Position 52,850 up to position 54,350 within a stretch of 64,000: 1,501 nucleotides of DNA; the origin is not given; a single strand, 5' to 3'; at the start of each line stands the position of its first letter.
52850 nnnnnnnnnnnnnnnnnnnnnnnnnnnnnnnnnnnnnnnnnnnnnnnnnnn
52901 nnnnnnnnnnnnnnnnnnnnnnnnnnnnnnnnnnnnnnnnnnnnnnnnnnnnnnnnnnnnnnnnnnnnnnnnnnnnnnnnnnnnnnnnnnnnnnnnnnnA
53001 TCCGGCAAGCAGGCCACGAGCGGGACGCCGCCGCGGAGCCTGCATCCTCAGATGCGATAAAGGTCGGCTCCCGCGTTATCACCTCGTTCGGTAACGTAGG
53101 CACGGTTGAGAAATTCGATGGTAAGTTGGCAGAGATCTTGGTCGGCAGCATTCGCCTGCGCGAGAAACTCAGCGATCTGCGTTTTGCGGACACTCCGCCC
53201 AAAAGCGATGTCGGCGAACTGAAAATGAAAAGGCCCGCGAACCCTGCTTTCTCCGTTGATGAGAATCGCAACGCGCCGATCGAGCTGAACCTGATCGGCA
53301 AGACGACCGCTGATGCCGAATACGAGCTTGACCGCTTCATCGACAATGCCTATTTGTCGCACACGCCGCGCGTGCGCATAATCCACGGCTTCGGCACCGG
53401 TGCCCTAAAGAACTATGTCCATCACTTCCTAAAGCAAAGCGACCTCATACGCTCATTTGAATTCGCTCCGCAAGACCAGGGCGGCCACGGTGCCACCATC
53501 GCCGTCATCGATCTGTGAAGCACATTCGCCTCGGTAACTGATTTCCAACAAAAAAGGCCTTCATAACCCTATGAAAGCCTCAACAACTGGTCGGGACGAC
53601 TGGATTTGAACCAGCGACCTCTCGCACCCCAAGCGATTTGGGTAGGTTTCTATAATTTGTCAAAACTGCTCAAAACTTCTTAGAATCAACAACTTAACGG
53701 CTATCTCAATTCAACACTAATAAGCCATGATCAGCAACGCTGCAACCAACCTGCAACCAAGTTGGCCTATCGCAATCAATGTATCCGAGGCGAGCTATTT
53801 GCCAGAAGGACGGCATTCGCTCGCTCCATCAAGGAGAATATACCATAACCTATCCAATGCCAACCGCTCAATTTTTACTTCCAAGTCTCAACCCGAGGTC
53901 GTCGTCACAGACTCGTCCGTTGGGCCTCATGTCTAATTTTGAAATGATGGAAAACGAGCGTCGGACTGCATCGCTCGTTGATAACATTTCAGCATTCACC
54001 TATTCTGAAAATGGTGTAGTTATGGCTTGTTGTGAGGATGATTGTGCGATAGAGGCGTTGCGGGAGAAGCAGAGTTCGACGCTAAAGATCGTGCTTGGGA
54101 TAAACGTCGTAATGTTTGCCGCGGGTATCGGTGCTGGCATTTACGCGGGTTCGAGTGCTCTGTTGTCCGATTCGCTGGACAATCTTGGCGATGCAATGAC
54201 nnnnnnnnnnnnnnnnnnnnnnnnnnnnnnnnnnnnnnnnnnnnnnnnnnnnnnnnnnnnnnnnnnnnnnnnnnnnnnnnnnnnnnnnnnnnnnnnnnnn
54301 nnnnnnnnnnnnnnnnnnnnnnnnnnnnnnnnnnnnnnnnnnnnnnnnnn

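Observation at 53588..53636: Half a tRNA-Pro(GGG) with its own terminator: likely att junction of an integrated element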

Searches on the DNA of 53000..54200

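Call 6: search_rna_families(source=window, start=53000, end=54200, threshold=evalue, max_evalue=10, show_alignments=3)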
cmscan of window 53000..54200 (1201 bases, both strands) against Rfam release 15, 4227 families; matches with E-value up to 10: 1.
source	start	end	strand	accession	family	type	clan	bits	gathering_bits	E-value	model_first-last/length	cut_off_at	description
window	53599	53654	-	RF00005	tRNA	Gene; tRNA;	CL00001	14.8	29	9.3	8-63/71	no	tRNA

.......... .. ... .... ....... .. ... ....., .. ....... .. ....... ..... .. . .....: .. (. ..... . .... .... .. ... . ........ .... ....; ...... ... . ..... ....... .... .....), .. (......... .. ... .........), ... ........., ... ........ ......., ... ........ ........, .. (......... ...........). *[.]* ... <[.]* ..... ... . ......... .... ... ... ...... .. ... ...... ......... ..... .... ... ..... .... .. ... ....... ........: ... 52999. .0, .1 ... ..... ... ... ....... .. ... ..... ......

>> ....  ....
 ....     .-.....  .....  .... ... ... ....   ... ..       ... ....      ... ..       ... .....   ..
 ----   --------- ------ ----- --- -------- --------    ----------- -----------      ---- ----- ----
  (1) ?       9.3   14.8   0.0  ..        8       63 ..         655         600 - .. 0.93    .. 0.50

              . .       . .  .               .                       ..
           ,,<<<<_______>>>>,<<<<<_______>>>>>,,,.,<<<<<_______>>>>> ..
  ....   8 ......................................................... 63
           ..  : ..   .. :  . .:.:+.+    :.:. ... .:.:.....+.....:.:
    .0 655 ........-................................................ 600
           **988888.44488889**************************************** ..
